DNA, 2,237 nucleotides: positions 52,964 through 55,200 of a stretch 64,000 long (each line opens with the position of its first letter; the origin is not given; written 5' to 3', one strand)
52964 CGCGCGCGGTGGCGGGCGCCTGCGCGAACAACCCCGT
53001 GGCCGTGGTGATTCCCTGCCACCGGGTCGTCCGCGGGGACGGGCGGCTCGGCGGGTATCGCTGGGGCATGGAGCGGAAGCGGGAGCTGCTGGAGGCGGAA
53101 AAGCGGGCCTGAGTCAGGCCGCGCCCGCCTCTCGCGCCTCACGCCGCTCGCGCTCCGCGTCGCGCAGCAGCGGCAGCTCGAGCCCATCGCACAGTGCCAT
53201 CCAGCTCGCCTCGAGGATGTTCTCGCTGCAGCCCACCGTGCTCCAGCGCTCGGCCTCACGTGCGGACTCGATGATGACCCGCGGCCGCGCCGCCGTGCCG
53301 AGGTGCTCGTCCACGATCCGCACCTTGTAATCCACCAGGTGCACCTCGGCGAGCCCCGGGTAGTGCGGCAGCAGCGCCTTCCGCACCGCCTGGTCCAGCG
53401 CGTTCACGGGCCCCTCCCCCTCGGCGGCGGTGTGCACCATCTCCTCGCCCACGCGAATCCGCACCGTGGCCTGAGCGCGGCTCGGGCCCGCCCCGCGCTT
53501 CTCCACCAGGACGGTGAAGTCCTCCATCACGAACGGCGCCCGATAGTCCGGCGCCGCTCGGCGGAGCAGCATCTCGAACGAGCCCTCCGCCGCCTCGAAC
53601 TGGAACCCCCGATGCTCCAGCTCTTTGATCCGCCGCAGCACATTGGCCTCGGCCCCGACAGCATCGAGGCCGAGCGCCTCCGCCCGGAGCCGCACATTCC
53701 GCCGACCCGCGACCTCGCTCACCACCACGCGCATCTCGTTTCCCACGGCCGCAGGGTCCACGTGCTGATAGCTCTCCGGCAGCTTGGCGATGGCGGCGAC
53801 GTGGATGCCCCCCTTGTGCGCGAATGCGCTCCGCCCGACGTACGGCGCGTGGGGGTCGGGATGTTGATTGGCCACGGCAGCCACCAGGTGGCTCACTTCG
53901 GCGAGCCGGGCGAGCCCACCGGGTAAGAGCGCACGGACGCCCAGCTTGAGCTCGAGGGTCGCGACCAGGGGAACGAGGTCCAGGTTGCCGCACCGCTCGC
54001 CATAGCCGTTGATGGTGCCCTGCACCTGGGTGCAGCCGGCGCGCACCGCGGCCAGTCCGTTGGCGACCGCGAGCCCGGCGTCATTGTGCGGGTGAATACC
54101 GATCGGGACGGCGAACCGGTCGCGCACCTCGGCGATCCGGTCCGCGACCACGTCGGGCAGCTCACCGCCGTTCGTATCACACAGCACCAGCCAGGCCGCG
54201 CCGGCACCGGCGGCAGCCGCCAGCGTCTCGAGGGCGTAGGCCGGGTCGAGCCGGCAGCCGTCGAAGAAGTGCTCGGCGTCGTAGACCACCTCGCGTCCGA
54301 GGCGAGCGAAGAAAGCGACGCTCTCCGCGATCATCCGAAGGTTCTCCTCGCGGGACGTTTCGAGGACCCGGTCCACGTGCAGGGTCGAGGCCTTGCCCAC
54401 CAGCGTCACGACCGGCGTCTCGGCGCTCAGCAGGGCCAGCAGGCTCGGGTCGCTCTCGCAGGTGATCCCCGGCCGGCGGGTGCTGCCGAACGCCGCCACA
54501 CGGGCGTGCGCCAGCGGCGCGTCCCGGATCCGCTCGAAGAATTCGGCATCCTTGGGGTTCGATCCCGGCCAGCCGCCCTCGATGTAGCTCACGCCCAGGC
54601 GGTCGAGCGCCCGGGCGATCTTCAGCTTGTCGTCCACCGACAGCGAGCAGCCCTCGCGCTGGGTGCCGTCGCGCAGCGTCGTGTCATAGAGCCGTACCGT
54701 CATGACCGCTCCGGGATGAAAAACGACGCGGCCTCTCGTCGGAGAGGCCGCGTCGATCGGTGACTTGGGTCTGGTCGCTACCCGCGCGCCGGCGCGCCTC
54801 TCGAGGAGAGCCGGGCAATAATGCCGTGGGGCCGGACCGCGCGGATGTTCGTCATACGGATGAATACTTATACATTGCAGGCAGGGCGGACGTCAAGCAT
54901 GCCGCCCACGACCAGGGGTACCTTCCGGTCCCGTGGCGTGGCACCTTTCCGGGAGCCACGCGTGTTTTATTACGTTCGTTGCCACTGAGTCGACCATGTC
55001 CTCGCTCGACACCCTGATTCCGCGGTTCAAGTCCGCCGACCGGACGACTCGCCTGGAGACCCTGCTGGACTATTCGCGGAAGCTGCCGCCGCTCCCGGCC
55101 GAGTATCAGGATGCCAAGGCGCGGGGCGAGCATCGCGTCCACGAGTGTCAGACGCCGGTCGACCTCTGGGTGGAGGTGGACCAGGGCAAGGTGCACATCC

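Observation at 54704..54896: Promoter, Ile-Ile leader ORF and perfect terminator immediately upstream of citramalate synthase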

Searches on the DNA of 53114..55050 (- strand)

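Call 39: search_rna_families(source=window, start=54600, end=55050, threshold=evalue, max_evalue=10)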
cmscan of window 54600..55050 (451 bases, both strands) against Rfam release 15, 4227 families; matches with E-value up to 10: 6.
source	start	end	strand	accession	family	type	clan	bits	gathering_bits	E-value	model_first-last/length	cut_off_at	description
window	54718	54822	-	RF02883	BcKCsr2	Gene; sRNA;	-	21.4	40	0.0098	1-129/129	no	Burkholderia sRNA 2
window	54724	54755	+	RF03934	mir-m107-1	Gene; miRNA;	-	17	83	2.2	1-65/65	no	mir-m107-1 microRNA precursor family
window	54724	54755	-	RF03934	mir-m107-1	Gene; miRNA;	-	16.9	83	2.2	1-65/65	no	mir-m107-1 microRNA precursor family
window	54904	54955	-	RF02831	Scr2736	Gene; sRNA;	-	16.2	43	4.2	1-64/64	no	Streptomyces RNA 2736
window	54717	54798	-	RF02869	ncS025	Gene; sRNA;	-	15.7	46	2.6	1-85/85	no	Burkholderia sRNA 25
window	54724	54755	-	RF04033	mir-8512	Gene; miRNA;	-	14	90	4.9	11-50/61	no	mir-8512 microRNA precursor family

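Call 40: search_rna_families(source=window, start=54650, end=54900, threshold=evalue, max_evalue=5, show_alignments=3)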
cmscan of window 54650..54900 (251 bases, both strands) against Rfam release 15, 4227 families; matches with E-value up to 5: 6.
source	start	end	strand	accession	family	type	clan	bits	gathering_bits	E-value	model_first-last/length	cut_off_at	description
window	54718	54822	-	RF02883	BcKCsr2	Gene; sRNA;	-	21.4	40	0.0054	1-129/129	no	Burkholderia sRNA 2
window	54724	54755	+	RF03934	mir-m107-1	Gene; miRNA;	-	17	83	1.2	1-65/65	no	mir-m107-1 microRNA precursor family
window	54724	54755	-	RF03934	mir-m107-1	Gene; miRNA;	-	16.9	83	1.2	1-65/65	no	mir-m107-1 microRNA precursor family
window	54717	54798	-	RF02869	ncS025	Gene; sRNA;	-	15.7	46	1.4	1-85/85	no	Burkholderia sRNA 25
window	54724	54755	-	RF04033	mir-8512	Gene; miRNA;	-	14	90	2.7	11-50/61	no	mir-8512 microRNA precursor family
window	54727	54752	+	RF02243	Xoo8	Gene; sRNA;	-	8.8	90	2.3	23-48/323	no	Proteobacterial sRNA Xoo8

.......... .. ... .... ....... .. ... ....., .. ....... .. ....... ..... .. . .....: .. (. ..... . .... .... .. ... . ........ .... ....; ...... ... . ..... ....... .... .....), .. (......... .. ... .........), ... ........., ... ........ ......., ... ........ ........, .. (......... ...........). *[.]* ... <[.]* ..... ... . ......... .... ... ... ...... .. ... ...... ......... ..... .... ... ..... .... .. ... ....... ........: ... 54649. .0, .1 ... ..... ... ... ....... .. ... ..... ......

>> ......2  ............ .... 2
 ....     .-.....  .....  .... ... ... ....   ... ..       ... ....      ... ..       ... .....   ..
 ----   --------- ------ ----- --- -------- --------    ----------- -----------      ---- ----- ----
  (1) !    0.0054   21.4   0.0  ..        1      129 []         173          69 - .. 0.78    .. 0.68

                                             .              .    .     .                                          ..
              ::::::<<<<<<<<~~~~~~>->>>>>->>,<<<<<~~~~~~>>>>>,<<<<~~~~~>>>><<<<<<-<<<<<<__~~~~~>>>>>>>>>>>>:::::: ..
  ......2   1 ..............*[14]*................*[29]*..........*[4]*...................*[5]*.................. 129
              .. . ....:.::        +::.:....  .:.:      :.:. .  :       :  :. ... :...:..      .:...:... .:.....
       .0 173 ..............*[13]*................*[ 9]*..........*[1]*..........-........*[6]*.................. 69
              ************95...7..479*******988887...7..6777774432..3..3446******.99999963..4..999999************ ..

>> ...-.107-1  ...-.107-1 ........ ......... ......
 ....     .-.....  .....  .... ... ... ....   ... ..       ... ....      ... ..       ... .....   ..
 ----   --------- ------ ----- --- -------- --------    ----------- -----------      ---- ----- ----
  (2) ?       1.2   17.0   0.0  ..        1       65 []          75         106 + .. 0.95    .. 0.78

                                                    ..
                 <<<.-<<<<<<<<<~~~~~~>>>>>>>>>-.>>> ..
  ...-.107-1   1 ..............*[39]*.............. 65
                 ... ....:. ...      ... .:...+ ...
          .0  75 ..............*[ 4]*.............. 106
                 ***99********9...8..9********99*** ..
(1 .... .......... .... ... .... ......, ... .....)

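Call 45: build_rna_model(alignment_id=A2, structure=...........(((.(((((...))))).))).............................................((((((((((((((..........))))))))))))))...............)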
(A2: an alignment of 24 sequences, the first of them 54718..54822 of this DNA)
Model R1 built from alignment A2 (24 sequences, 130 columns); structure: as given.
model positions 112; base pairs 22; branch points 1; effective number of sequences 4.66; information 0.59 bits per position. Calibrated on 0.2 Mb of random sequence (short: E-values are rough).
structure used (alignment columns):
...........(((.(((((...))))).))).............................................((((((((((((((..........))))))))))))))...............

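Call 47: search_with_rna_model(model_id=R1, sources=[window, L001, L002, L003, L004, L005, L006, L007, L008, L009, L010, L011, L012, L013, L014, L015, L016, L017, L018, L019, L020, L021, L022, L023, L024, L025, L026, L027, L028, L029, L030, L031, L032, L033, L034, L035, L036, L037, L038, L039, L040, L041, L042, L043, L044, L045, L046, L047, L048, L049, L050, L051, L052, L053, L054, L055, L056, L057, L058, L059, L060, L061, L062, L063, L064, L065, L066, L067, L068, L069, L070, L071, L072, L073, L074, L075, L076, L077, L078, L079, L080, L081, L082, L083, L084, L085, L086, L087, L088, L089, L090, L091, L092, L093, L094, L095, L096, L097, L098, L099], max_evalue=1)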
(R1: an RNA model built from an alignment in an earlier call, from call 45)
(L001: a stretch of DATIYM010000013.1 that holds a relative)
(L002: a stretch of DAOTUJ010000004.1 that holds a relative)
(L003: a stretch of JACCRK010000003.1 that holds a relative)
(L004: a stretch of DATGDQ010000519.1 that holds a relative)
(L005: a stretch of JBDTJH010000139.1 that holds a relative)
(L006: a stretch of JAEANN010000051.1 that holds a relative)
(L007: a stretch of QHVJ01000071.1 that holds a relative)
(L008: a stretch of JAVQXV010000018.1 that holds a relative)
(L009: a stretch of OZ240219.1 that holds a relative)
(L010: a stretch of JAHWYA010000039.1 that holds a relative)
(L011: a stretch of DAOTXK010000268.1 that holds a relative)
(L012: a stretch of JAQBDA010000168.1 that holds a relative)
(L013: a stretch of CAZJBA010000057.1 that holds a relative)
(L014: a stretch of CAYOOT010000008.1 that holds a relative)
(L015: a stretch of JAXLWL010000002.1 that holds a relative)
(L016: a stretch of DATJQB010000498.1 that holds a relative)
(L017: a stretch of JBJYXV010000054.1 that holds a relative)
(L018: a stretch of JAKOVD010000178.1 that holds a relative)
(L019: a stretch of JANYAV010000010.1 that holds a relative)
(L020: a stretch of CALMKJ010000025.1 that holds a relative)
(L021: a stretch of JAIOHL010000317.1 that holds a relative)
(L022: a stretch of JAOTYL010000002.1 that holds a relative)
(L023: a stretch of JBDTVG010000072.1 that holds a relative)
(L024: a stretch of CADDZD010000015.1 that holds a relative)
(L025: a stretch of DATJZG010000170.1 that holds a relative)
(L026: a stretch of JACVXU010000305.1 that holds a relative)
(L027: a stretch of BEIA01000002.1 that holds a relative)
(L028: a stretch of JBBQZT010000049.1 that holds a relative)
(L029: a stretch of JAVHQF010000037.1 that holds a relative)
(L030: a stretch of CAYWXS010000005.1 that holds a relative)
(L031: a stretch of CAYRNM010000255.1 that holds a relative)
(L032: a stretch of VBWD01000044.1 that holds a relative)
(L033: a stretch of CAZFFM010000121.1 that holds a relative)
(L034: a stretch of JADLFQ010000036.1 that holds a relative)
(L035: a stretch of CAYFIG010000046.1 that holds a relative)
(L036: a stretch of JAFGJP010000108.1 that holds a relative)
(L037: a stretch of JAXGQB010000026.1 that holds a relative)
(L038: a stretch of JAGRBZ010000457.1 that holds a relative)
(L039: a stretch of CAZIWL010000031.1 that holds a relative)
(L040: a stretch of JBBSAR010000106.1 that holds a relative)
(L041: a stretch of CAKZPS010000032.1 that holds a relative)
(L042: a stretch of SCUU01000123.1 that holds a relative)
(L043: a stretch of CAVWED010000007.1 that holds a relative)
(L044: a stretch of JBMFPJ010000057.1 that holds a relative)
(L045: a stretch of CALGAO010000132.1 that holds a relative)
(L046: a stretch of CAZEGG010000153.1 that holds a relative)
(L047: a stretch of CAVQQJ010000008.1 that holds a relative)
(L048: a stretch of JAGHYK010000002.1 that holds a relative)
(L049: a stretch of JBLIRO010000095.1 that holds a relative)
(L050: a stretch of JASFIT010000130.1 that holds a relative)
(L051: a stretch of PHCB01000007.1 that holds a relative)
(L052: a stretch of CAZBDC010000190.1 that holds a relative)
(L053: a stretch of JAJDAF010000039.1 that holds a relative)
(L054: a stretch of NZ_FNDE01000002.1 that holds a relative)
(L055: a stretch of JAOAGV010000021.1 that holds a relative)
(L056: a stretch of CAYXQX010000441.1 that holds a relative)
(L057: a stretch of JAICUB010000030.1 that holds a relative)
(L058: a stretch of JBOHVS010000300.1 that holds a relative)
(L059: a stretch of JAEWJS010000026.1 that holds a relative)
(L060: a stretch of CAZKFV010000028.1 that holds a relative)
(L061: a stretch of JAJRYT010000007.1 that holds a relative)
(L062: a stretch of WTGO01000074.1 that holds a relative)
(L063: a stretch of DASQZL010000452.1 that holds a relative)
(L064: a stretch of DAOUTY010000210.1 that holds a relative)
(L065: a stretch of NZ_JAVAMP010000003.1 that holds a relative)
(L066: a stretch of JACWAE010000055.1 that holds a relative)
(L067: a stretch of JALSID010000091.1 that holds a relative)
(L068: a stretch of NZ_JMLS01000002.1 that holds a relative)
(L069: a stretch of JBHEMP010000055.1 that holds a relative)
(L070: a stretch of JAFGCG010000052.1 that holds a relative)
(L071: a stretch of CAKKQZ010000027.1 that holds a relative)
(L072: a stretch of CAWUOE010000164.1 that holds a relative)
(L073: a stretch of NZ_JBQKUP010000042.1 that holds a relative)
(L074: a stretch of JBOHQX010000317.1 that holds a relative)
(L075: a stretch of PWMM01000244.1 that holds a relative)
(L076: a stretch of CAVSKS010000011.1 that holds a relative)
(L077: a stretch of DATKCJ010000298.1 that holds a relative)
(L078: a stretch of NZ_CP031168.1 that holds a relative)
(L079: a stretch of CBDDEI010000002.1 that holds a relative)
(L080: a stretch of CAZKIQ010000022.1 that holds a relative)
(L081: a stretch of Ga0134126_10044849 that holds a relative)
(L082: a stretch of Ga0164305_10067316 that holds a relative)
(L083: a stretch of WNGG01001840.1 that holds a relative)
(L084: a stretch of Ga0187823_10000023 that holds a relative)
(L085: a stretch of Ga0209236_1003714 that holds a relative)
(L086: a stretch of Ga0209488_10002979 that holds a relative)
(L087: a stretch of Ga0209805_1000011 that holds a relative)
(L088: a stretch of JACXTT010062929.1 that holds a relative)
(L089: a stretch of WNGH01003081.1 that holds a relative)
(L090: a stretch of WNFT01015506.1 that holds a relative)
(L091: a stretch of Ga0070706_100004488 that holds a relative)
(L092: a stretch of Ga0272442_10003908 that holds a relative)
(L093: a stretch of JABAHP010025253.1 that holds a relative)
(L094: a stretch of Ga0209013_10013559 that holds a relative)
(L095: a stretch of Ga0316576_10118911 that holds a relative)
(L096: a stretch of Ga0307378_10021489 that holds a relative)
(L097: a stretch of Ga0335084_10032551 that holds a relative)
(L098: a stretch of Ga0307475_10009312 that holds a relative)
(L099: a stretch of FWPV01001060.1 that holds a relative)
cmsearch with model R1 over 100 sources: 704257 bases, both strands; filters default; matches with E-value up to 1: 37.
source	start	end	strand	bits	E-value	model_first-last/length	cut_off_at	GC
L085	1854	1969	+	105.7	1.1e-24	1-112/112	no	0.65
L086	1845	1961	+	105.4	1.3e-24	1-112/112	no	0.65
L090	234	349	+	102.9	5.6e-24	1-112/112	no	0.66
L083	1873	1987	+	100.3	2.6e-23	1-112/112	no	0.64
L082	419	526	+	98.2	9.4e-23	1-112/112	no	0.69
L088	1847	1961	+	98.1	9.5e-23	1-112/112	no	0.66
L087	1853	1965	+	98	1e-22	1-112/112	no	0.63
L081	1871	1980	+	93.6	1.4e-21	1-112/112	no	0.72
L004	2866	2976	+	89.3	1.8e-20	1-112/112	no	0.68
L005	2859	2970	+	86.2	1.1e-19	1-112/112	no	0.64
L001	2881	2991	+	83.9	4.4e-19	1-112/112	no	0.6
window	54717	54822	-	82.4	1.1e-18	1-112/112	no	0.67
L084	1862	1979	+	72.7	3.5e-16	1-112/112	no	0.74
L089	1863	1970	+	58.6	1.5e-12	1-112/112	no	0.69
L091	918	1013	+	41.9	3.1e-08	1-112/112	no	0.69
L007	2883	2978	+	35.2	1.6e-06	1-112/112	no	0.67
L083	1946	1991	-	34.3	2.9e-06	61-105/112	no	0.7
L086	1911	1994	-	34.1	3.2e-06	1-112/112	no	0.67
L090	307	351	-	32.8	6.7e-06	63-105/112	no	0.67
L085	1926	1989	-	31.8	1.2e-05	34-105/112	no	0.72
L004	2933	2974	-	27.5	0.00016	67-105/112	no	0.71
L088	1919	1963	-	27.1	0.0002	63-105/112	no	0.69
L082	488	528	-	25.1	0.00065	63-105/112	no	0.61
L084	1940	1970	-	24.8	0.0008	74-103/112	no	0.84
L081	1941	1973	-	24.6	0.00087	72-105/112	no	0.73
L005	2926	2973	-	24.2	0.0011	62-105/112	no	0.67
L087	1929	1953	-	20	0.013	77-100/112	no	0.76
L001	2956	2980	-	18.5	0.033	76-101/112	no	0.76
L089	1937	1959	-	18.3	0.038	76-101/112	no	0.78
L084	1722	1811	-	17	0.081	1-112/112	no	0.76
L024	3475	3563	-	14.2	0.43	1-112/112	no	0.64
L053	3351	3405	-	14.1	0.45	1-112/112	no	0.56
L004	2485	2560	+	13.9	0.51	1-112/112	no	0.7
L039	1088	1189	+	13.7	0.56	1-112/112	no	0.73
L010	568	691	+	12.9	0.9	1-112/112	no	0.69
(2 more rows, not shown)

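Call 48: search_with_rna_model(model_id=R1, sources=[L100, L101, L102, L103, L104, L105, L106, L107, L108, L109, L110, L111, L112, L113, L114, L115, L116, L117, L118, L119, L120, L121, L122, L123, L124, L125, L126, L127, L128, L129, L130, L131, L132, L133, L134, L135, L136, L137, L138, L139, L140, L141, L142, L143, L144, L145, L146, L147, L148, L149, L150, L151, L152, L153, L154, L155, L156, L157, L158, L159, L160, L161, L162, L163, L164, L165, L166, L167, L168, L169], max_evalue=1)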
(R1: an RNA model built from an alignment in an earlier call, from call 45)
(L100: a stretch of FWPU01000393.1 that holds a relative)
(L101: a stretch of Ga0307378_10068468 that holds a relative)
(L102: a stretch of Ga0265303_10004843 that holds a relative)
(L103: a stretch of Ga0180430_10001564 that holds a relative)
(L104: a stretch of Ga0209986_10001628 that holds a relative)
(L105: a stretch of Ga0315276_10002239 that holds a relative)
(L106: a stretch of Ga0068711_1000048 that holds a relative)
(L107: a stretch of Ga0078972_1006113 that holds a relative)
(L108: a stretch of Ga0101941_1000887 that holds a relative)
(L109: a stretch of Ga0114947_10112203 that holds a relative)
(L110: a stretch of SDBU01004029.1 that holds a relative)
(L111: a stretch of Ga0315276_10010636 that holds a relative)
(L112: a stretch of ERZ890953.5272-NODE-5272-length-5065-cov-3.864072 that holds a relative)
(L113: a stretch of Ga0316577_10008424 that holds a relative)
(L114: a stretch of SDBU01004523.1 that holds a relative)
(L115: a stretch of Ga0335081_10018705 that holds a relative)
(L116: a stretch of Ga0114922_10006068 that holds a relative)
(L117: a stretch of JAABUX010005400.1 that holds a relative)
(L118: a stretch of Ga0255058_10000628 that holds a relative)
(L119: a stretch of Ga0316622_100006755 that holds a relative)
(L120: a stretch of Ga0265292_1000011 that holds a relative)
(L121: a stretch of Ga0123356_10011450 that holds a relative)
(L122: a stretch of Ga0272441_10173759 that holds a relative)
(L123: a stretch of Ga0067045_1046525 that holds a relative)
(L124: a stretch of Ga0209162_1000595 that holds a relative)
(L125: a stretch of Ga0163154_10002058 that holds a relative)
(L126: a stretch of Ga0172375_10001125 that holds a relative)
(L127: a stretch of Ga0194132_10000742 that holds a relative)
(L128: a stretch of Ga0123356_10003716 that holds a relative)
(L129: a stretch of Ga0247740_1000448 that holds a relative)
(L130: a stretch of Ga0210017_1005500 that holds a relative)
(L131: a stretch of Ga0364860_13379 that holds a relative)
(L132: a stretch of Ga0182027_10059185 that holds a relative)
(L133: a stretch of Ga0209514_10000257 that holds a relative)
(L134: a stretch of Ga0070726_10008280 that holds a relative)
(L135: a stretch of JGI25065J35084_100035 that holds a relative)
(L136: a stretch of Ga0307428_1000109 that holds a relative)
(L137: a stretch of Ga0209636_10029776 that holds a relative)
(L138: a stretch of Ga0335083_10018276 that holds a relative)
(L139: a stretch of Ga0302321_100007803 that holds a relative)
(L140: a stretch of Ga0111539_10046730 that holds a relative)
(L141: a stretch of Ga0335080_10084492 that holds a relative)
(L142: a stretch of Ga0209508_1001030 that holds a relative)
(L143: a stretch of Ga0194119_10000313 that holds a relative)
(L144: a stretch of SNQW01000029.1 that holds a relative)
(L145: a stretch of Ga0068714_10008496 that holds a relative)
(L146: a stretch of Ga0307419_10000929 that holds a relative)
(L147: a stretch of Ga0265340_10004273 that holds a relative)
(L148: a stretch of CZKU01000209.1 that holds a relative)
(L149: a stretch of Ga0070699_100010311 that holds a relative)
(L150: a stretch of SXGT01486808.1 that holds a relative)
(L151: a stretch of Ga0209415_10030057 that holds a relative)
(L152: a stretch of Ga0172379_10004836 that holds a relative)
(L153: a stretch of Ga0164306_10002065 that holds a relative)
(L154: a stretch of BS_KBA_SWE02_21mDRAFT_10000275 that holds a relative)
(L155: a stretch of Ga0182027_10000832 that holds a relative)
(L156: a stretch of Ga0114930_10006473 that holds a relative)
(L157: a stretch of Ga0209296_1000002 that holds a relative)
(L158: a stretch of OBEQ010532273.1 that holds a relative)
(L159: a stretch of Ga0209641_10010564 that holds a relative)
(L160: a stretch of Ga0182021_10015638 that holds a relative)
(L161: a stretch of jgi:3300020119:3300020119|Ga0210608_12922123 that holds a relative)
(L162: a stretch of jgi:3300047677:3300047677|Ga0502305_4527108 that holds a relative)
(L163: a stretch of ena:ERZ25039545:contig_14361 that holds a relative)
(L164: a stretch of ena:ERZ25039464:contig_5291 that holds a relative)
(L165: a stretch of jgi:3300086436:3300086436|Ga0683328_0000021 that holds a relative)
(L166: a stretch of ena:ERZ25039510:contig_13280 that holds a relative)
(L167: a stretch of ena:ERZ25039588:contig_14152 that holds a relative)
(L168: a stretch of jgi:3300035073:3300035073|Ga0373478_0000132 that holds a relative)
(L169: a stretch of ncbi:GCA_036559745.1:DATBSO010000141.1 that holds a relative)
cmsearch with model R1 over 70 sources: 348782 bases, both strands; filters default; matches with E-value up to 1: 22.
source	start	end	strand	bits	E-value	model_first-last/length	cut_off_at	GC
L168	1366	1476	+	99.3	2.4e-23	1-112/112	no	0.66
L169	1366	1476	+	99.3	2.4e-23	1-112/112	no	0.66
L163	1373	1482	+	98.8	3.3e-23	1-112/112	no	0.7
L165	1383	1492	+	94.1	5.1e-22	1-112/112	no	0.73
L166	1382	1491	+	91.4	2.5e-21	1-112/112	no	0.63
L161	1381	1487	+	82.1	6.5e-19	1-112/112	no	0.69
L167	1380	1485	+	78.7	4.9e-18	1-112/112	no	0.68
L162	1381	1487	+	72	2.6e-16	1-112/112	no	0.7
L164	1383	1489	+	64.3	2.5e-14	1-112/112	no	0.67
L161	1442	1541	-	31.5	7.2e-06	1-112/112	no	0.64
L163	1442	1475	-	28.6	4.1e-05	72-105/112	no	0.74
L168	1431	1536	-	21.7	0.0024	1-112/112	no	0.6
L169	1431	1536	-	21.7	0.0024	1-112/112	no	0.6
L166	1457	1479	-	20.9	0.0039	77-100/112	no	0.7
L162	1453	1476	-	19.8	0.0075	76-101/112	no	0.83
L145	3952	4054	+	19.8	0.0076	1-112/112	no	0.66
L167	1451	1474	-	19.3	0.01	76-101/112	no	0.79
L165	1454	1485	-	17.7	0.026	72-105/112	no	0.75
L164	1456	1477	-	16.1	0.068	77-100/112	no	0.82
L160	4671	4734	+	13.1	0.4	1-112/112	no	0.5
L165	1365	1416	-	12.6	0.55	1-112/112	no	0.69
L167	1372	1413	-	12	0.76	1-112/112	no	0.71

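Call 49: search_rna_families(sources=[L002, L003, L006, L008, L009, L010, L011, L012, L013, L014, L015, L016, L017, L018, L019, L020, L022, L024, L025, L054], threshold=gathering)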
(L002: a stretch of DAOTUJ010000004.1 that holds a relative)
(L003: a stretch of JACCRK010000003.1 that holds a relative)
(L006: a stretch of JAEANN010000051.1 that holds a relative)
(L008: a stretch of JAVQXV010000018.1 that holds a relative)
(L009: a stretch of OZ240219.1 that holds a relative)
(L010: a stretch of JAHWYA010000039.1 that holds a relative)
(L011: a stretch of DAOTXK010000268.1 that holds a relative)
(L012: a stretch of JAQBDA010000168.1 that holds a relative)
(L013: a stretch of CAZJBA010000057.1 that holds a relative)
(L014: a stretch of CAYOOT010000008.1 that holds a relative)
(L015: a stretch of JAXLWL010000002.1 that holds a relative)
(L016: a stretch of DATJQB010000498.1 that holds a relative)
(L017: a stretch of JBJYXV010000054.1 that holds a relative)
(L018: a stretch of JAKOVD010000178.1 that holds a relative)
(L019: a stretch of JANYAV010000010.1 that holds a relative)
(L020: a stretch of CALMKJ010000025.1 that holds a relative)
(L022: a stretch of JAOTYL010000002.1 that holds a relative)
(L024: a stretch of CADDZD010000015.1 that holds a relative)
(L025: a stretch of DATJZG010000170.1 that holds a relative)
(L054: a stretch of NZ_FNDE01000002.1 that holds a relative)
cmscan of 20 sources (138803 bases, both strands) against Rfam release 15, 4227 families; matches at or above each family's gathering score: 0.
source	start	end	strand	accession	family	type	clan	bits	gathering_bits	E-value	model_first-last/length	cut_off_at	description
